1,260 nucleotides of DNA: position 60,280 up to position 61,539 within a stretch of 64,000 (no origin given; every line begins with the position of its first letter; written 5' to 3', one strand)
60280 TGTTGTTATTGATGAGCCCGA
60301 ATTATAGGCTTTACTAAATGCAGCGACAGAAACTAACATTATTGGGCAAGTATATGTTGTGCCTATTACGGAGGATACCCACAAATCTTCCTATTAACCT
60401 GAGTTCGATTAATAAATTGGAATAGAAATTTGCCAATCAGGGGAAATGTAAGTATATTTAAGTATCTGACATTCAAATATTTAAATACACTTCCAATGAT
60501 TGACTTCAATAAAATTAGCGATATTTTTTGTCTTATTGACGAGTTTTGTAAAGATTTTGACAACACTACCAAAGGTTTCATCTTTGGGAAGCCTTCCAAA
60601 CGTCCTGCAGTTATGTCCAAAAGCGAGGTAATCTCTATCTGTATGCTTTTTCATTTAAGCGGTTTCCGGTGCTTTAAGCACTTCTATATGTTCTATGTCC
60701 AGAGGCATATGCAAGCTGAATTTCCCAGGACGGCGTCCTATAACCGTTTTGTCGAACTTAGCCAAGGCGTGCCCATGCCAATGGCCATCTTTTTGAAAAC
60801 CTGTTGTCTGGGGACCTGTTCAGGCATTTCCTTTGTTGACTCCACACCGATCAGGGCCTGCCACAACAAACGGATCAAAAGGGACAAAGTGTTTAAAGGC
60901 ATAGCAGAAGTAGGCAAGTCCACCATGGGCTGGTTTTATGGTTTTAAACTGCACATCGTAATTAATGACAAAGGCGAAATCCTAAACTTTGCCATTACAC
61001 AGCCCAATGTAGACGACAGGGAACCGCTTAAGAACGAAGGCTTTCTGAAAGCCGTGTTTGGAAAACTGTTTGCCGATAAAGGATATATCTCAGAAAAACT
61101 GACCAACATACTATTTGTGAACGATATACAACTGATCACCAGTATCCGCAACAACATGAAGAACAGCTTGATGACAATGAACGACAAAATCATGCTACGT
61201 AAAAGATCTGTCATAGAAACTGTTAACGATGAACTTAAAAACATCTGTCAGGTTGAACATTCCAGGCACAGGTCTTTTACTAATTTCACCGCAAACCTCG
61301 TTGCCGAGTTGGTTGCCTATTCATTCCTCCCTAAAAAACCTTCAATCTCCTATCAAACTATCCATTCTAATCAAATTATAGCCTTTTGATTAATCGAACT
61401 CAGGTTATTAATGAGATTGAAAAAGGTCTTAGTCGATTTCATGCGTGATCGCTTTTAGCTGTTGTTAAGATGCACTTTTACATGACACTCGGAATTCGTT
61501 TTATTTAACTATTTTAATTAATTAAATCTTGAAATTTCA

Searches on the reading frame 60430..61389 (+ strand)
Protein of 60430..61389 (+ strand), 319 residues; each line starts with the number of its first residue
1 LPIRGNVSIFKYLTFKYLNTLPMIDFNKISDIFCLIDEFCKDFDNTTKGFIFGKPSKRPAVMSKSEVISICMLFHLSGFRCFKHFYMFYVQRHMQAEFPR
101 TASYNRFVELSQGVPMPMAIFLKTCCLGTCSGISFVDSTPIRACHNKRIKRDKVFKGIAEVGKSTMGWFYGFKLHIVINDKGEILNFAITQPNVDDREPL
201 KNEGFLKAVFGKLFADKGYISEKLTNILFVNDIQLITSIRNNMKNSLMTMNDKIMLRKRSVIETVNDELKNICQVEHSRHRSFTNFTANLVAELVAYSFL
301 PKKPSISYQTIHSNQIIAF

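Call 74: search_protein_families(library=pfam, proteins=[window:60430-61389:+], max_evalue=0.0001)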
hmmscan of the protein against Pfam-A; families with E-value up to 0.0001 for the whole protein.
window:60430-61389:+ (319 aa): 2 families
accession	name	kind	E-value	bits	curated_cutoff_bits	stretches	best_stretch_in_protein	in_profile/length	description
PF13612.12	DDE_Tnp_1_3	-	3.9e-73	245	27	1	128-282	2-154/155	Transposase DDE domain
PF01609.27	DDE_Tnp_1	-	7.6e-22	78.5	23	1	131-298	4-199/200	Transposase DDE domain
